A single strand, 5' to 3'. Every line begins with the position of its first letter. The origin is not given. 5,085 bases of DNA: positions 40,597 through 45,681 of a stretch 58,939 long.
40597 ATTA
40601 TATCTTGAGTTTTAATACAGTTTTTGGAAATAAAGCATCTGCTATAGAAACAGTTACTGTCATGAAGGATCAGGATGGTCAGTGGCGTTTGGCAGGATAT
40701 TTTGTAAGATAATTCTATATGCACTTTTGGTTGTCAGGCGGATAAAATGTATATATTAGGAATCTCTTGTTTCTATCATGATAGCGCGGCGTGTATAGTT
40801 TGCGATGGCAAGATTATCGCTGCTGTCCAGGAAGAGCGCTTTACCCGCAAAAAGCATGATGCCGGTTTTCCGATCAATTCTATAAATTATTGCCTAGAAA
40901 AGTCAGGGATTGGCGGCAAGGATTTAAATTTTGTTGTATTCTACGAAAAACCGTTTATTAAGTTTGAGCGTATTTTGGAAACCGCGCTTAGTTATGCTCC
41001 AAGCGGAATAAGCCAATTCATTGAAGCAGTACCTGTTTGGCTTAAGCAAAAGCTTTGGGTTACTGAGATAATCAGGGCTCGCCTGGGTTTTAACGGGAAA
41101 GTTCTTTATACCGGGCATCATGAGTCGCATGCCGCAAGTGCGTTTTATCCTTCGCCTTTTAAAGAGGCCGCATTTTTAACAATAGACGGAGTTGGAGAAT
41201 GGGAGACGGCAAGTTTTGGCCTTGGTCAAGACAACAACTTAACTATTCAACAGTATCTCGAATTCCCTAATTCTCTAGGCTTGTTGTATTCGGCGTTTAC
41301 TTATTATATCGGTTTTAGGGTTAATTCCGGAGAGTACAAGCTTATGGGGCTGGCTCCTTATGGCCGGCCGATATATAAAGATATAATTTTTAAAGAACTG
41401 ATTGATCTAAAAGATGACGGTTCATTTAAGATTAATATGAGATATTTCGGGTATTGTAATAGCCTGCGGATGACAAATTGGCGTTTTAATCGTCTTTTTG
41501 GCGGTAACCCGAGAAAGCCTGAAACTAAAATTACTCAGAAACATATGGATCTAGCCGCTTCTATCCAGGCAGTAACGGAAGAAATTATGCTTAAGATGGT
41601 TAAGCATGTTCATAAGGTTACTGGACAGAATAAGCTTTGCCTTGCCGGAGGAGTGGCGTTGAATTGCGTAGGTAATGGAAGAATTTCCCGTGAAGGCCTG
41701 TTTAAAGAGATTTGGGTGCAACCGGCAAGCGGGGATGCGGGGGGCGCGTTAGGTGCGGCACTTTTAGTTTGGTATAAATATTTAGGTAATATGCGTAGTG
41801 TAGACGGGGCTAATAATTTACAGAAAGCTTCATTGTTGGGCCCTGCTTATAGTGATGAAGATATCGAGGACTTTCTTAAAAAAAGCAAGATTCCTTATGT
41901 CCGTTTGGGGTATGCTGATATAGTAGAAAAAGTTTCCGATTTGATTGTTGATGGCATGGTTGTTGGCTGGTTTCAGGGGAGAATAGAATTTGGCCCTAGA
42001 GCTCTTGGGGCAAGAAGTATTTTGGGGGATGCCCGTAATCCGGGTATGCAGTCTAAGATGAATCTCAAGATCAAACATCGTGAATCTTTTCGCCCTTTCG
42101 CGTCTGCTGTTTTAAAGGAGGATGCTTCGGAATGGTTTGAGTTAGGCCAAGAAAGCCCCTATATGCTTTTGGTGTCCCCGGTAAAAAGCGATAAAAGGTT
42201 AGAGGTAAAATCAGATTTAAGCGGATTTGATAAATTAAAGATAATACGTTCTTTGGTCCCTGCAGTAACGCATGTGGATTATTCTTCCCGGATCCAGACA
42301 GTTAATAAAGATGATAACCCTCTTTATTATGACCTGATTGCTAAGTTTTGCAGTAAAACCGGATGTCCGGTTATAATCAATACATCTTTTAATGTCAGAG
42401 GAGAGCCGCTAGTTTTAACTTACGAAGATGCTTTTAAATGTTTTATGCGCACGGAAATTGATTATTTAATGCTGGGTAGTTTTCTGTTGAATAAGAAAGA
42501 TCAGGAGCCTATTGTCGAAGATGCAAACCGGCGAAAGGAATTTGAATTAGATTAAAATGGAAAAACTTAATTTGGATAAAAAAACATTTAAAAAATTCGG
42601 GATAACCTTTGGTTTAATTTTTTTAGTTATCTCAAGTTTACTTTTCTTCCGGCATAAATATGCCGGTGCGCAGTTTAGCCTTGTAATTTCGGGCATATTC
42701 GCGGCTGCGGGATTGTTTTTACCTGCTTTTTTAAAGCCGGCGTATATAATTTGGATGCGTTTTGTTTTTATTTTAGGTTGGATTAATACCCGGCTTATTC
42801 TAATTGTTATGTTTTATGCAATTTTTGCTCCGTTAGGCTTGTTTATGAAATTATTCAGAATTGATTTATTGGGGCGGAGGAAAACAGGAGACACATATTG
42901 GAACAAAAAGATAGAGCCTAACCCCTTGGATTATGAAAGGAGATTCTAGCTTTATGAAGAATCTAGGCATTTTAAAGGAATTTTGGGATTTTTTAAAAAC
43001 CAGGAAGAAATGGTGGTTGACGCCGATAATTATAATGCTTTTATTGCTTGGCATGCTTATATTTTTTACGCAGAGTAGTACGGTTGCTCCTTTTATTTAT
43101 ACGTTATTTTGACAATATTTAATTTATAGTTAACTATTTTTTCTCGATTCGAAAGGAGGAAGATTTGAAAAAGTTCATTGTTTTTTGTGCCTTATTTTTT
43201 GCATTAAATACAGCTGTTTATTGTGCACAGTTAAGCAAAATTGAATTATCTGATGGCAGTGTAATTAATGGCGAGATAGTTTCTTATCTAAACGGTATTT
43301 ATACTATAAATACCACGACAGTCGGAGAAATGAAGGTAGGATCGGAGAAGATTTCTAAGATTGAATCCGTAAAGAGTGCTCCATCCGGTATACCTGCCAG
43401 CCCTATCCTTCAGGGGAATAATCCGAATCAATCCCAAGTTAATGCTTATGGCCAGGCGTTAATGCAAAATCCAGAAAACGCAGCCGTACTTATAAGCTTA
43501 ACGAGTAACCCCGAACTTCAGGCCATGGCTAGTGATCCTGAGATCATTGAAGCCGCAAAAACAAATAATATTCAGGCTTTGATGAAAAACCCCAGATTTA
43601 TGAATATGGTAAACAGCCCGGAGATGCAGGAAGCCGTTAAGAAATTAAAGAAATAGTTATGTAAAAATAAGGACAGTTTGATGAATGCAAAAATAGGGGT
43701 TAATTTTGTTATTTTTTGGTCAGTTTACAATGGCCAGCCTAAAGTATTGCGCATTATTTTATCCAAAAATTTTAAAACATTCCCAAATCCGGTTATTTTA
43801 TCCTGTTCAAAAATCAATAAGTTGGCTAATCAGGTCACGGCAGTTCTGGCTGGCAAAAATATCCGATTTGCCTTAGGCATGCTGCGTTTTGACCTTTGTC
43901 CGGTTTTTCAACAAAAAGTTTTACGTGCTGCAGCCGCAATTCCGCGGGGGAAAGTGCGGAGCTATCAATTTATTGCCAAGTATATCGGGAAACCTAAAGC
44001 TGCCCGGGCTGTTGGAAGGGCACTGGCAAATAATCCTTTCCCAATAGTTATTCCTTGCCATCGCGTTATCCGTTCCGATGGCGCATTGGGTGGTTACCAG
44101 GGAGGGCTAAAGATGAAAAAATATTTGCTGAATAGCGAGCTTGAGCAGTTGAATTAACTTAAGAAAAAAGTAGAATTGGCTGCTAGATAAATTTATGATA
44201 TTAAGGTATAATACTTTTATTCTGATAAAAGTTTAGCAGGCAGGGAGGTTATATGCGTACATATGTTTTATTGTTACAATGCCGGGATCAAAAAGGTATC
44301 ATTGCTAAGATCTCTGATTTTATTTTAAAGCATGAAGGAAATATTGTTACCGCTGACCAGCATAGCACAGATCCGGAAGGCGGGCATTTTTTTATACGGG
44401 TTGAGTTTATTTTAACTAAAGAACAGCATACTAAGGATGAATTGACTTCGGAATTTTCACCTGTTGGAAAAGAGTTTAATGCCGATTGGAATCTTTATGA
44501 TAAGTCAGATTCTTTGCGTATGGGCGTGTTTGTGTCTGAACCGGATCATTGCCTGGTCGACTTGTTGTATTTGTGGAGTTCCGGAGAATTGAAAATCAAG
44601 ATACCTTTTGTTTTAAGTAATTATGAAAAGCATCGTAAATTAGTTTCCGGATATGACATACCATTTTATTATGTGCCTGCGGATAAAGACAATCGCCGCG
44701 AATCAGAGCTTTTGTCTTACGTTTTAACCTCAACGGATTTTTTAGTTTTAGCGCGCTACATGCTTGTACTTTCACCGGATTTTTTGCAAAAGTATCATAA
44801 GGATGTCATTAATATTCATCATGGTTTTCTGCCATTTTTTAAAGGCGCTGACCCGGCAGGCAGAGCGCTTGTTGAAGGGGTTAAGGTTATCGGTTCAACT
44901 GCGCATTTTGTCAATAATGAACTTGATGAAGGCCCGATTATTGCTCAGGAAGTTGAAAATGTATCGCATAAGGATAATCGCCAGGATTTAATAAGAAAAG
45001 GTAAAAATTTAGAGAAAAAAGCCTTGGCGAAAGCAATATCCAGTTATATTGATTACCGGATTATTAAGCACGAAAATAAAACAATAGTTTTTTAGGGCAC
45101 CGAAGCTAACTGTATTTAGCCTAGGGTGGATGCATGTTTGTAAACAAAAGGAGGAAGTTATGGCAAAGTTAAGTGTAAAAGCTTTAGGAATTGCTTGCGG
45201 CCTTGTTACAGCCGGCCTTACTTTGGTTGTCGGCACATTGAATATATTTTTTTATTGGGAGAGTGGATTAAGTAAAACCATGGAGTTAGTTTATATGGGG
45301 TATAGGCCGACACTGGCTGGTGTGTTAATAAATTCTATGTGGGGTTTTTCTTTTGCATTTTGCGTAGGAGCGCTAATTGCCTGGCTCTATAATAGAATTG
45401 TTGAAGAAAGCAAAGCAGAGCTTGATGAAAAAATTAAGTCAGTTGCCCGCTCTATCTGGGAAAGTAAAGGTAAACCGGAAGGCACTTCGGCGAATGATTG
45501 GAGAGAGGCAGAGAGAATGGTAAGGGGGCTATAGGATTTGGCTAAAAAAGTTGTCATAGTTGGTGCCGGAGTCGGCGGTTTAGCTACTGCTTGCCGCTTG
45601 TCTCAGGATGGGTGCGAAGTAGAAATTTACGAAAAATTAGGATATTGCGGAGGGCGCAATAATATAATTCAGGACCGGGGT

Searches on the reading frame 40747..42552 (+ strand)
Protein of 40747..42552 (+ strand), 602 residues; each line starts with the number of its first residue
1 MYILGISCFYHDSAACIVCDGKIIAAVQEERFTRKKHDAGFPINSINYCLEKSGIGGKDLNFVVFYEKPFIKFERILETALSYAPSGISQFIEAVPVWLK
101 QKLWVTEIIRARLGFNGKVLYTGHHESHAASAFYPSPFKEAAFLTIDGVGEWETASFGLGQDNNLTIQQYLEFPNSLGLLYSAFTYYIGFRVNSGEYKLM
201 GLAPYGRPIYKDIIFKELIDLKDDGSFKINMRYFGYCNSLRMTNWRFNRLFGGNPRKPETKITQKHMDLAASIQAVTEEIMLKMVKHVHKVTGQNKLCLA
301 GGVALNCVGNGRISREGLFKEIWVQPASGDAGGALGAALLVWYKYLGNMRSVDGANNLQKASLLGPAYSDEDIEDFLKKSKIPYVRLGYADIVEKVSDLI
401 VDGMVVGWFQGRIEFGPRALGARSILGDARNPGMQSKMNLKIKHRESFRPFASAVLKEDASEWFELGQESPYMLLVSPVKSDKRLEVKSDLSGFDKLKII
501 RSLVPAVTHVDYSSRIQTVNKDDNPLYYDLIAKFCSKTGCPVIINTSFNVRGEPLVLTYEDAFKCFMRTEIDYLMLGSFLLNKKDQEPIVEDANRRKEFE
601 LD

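Call 60: search_protein_families(library=pfam, proteins=[window:40747-42552:+], max_evalue=0.00001)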
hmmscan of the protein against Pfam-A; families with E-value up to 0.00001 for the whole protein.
window:40747-42552:+ (602 aa): 2 families
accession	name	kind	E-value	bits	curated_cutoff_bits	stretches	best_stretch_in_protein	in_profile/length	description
PF02543.21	Carbam_trans_N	-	9.7e-99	331.5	24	1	3-339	2-346/346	Carbamoyltransferase N-terminus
PF16861.10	Carbam_trans_C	-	8.7e-71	237.4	27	1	398-583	2-170/170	Carbamoyltransferase C-terminus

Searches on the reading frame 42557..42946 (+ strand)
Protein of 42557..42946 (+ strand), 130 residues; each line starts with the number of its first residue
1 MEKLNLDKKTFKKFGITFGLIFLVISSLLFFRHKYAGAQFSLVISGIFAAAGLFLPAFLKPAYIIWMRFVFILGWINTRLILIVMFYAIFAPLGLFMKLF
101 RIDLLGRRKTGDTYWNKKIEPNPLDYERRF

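Call 60: search_protein_families(library=pfam, proteins=[window:42557-42946:+], max_evalue=0.00001)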
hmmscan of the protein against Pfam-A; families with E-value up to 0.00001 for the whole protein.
window:42557-42946:+ (130 aa): 1 family
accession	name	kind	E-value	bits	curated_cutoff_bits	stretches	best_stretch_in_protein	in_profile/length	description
PF19588.4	SxtJ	-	1.7e-06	29.1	24.4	1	10-103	2-96/99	Saxitoxin biosynthesis operon protein SxtJ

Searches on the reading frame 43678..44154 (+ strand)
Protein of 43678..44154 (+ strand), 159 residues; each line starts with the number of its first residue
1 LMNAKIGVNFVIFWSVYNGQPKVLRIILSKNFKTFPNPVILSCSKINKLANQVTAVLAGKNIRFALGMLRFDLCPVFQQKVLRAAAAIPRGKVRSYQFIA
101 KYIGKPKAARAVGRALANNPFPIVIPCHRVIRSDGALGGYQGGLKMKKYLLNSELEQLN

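Call 60: search_protein_families(library=pfam, proteins=[window:43678-44154:+], max_evalue=0.00001)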
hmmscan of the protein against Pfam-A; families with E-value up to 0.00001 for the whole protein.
window:43678-44154:+ (159 aa): 1 family
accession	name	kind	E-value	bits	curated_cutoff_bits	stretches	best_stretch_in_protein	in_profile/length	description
PF01035.26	DNA_binding_1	-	1.4e-33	115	27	1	77-154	2-79/81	6-O-methylguanine DNA methyltransferase, DNA binding domain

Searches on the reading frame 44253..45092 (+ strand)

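Call 60: search_protein_families(library=pfam, proteins=[window:44253-45092:+], max_evalue=0.00001)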
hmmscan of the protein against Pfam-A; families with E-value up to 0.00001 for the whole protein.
window:44253-45092:+ (280 aa): 2 families
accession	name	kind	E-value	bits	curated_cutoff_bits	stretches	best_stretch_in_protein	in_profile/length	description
PF00551.24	Formyl_trans_N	-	7.2e-33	114.3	26.1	1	89-262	2-181/181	Formyl transferase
PF01842.31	ACT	-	1.7e-07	31.3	27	1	4-51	1-48/66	ACT domain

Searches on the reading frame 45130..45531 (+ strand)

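Call 60: search_protein_families(library=pfam, proteins=[window:45130-45531:+], max_evalue=0.00001)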
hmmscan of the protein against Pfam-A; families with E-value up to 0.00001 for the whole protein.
window:45130-45531:+ (134 aa): 1 family
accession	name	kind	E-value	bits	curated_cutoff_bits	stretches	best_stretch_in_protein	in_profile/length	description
PF11154.13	DUF2934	-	1.2e-09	38.1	22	1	97-132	1-36/37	Protein of unknown function (DUF2934)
